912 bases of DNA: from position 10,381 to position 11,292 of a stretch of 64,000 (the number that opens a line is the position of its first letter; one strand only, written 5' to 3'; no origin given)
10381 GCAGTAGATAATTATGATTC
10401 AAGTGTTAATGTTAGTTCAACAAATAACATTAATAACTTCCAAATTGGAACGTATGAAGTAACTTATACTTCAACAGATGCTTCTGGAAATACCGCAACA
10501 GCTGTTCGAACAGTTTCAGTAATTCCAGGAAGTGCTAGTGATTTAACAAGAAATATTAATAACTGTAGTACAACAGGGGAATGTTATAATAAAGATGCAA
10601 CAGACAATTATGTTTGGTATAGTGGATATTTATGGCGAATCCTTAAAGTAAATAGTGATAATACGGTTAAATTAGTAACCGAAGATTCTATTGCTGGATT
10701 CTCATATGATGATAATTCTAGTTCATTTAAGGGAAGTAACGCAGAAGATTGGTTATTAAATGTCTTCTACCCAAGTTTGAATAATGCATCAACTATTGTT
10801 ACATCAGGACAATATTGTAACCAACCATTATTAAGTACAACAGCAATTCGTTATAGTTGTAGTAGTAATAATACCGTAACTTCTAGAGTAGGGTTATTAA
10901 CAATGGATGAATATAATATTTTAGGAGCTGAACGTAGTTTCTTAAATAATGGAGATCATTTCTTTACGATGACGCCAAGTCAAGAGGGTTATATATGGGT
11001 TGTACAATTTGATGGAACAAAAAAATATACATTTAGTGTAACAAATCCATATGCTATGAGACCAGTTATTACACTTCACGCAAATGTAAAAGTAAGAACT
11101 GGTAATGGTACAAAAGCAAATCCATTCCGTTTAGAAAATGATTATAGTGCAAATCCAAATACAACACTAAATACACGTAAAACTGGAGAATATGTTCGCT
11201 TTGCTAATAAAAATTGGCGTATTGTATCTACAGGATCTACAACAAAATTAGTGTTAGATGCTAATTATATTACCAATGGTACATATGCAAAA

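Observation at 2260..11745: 3161-aa giant adhesin with about 32 tandem Big_5 Ig-like repeats and a near-identical higher-order repeat core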

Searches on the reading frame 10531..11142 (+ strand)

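Call 7: search_protein_families(library=pfam, proteins=[window:10531-11142:+], max_evalue=10)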
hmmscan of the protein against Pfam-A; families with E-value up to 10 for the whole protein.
seq(204 aa): 2 families
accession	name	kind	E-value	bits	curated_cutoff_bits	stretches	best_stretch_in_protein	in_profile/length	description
PF17486.7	Cys_Knot_tox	-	0.046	14.4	27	1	10-36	24-50/70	Cystine knot toxins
PF17808.7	fn3_PAP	-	0.11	13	33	1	70-115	28-72/118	Fn3-like domain from Purple Acid Phosphatase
